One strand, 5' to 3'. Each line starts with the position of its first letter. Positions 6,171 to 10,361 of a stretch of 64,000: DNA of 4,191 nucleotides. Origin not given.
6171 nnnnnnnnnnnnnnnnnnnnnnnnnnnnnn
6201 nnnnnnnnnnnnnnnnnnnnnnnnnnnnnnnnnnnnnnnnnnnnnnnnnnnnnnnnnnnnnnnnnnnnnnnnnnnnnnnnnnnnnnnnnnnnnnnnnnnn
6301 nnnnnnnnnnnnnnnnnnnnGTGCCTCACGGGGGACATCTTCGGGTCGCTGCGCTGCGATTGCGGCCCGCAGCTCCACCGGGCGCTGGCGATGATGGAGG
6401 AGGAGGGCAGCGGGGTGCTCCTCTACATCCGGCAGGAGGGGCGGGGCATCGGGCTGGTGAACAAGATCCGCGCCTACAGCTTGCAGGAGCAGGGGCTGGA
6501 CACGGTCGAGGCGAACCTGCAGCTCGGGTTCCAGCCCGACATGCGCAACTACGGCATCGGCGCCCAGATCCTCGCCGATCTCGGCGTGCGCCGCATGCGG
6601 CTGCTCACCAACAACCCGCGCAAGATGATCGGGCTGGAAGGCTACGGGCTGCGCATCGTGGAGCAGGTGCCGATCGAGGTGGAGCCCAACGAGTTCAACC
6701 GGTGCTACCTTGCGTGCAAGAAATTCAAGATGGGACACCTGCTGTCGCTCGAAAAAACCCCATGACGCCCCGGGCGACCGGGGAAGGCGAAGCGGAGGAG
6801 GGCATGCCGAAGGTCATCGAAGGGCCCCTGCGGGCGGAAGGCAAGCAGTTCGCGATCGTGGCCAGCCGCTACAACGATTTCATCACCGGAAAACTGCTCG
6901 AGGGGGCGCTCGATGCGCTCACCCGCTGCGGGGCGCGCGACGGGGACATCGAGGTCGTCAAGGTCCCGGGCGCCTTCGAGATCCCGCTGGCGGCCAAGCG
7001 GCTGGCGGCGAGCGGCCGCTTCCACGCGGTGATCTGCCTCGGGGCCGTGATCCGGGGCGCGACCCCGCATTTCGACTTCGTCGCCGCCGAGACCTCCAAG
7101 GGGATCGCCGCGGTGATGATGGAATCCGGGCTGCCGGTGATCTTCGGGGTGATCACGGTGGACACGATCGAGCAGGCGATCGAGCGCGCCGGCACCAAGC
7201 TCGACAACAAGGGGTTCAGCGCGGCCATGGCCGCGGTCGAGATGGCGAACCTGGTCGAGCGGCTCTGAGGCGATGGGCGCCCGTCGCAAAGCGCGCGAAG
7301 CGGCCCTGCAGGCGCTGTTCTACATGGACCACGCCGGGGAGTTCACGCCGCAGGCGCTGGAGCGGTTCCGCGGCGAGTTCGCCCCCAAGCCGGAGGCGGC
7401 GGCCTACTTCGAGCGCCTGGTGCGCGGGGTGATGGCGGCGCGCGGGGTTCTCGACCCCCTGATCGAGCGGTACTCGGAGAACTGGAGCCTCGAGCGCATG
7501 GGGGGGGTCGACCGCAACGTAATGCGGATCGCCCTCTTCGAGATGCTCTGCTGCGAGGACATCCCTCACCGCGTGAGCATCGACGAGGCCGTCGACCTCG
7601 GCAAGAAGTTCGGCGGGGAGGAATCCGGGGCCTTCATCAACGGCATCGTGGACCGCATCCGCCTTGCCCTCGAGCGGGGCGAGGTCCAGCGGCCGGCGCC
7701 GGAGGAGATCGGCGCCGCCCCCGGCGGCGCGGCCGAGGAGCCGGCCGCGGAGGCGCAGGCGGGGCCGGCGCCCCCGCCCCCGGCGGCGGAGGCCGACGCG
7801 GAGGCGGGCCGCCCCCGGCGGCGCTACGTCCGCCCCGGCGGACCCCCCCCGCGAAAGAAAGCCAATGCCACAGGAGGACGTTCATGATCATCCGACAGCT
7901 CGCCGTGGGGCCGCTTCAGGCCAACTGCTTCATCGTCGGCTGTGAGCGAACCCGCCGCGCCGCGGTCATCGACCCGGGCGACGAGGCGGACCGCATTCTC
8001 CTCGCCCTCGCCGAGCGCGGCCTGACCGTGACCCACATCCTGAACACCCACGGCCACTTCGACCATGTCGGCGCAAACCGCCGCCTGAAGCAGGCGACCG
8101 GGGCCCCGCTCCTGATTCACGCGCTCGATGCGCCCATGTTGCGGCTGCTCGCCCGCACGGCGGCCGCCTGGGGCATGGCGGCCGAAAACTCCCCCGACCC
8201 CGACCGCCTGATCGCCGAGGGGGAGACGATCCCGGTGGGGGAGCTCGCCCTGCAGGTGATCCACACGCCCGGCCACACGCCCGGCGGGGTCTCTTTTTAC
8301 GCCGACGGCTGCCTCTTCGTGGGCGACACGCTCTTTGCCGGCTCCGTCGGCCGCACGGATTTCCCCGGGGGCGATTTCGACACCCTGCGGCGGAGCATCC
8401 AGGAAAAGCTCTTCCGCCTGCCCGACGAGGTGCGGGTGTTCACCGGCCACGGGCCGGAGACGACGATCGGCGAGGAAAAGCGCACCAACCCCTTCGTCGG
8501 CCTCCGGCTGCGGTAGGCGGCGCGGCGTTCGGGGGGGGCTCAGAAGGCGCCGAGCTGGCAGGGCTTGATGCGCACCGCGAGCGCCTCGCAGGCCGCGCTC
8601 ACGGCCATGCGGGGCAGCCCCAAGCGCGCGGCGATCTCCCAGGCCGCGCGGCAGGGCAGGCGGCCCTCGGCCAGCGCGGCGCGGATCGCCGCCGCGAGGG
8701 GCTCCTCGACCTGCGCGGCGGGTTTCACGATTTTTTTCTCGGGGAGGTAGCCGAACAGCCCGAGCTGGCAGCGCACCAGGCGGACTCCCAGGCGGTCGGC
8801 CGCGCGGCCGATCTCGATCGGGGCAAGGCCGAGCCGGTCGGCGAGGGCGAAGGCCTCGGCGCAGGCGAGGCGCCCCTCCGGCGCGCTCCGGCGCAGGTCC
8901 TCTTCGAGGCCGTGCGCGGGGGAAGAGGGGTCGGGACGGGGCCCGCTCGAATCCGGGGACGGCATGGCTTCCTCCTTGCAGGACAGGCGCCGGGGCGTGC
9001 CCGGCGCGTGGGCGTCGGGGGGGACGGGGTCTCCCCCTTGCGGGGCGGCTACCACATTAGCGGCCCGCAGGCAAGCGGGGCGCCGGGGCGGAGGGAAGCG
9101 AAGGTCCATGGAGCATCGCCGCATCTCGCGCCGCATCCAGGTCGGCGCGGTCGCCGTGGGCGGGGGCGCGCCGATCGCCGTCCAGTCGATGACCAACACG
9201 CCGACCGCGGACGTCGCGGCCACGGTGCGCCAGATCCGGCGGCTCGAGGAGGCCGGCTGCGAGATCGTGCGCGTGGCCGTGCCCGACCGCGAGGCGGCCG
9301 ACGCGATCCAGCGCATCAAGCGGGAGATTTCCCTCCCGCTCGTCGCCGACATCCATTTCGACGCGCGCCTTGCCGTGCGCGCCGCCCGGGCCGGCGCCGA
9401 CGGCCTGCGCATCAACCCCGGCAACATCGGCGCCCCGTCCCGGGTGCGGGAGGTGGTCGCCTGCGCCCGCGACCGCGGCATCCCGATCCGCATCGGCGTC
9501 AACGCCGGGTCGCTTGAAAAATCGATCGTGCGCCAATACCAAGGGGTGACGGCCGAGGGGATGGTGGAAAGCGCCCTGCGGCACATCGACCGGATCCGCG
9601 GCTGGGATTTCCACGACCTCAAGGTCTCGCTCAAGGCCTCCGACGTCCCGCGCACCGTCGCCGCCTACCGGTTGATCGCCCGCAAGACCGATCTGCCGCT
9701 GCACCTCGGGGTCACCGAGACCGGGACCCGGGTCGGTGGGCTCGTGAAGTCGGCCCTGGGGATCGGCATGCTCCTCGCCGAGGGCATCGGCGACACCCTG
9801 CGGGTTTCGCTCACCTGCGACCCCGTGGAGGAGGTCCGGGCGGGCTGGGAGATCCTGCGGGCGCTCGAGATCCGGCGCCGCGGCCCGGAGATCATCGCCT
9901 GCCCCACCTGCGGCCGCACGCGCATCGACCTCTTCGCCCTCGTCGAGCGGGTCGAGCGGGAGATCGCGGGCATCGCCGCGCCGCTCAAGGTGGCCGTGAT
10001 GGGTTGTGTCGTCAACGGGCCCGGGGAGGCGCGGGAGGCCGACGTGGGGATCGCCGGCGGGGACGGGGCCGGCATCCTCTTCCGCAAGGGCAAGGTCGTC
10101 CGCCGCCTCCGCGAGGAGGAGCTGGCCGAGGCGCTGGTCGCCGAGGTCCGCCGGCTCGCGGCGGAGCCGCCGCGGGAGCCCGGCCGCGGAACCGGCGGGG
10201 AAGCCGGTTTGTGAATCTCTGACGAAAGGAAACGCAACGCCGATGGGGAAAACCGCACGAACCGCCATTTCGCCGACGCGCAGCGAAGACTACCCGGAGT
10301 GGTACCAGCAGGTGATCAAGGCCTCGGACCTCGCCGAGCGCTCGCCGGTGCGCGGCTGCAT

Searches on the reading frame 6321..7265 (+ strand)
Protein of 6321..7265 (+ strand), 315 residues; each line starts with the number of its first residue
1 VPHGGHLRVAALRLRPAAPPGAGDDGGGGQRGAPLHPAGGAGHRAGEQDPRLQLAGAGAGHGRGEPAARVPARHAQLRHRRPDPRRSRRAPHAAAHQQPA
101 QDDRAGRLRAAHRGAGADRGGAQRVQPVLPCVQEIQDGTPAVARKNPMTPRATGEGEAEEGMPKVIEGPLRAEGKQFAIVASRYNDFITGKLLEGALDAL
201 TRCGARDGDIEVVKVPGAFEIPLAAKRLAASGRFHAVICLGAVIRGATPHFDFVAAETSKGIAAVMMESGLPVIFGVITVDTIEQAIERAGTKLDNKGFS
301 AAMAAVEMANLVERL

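Call 90: search_protein_families(library=pfam, proteins=[window:6321-7265:+], max_evalue=0.00001)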
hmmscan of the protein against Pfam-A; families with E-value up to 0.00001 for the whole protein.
window:6321-7265:+ (315 aa): 1 family
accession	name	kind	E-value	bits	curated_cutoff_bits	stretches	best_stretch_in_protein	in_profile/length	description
PF00885.24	DMRL_synthase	-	7.7e-57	191.5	26.7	1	175-312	2-138/139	6,7-dimethyl-8-ribityllumazine synthase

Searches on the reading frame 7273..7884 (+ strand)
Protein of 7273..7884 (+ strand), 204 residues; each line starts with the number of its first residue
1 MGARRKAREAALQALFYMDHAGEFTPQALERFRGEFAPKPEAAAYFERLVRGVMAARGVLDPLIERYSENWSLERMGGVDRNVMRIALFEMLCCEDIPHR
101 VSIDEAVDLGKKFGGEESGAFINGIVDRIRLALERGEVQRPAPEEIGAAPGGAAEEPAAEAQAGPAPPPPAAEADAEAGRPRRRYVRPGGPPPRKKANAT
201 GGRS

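Call 90: search_protein_families(library=pfam, proteins=[window:7273-7884:+], max_evalue=0.00001)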
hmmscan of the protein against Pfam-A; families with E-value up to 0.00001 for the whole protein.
window:7273-7884:+ (204 aa): 1 family
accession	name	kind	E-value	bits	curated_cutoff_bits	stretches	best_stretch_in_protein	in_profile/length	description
PF01029.23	NusB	-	1.9e-33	116.1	23.1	1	5-129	1-131/133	NusB family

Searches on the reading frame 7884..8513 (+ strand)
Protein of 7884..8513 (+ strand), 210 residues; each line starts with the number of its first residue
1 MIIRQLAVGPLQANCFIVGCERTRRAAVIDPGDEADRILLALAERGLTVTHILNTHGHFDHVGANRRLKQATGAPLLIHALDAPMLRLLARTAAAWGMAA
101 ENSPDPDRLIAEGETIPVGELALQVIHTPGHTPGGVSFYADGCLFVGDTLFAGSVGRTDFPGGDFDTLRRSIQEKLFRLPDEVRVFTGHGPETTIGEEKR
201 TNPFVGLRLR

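Call 90: search_protein_families(library=pfam, proteins=[window:7884-8513:+], max_evalue=0.00001)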
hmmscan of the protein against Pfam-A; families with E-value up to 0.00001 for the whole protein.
window:7884-8513:+ (210 aa): 1 family
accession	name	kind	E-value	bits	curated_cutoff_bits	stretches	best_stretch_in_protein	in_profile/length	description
PF00753.33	Lactamase_B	-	3.5e-38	132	22.7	1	9-189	2-196/196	Metallo-beta-lactamase superfamily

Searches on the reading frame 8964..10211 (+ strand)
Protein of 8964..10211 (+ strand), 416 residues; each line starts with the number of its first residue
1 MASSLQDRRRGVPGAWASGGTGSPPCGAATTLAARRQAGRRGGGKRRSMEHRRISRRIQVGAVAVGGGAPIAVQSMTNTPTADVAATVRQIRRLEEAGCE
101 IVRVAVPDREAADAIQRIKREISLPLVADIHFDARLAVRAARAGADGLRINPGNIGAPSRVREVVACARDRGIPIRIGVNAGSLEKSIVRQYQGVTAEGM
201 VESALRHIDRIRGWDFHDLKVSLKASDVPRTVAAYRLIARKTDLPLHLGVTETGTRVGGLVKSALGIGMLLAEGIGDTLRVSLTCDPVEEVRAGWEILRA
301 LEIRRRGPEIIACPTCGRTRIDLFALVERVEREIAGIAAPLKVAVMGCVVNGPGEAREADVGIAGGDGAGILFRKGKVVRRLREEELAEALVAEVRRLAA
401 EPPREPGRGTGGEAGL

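Call 90: search_protein_families(library=pfam, proteins=[window:8964-10211:+], max_evalue=0.00001)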
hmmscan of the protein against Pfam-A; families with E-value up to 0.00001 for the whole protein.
window:8964-10211:+ (416 aa): 1 family
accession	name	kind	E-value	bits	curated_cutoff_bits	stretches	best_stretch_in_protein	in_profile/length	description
PF04551.19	GcpE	-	2.4e-150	500.8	32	1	56-396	2-342/343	GcpE protein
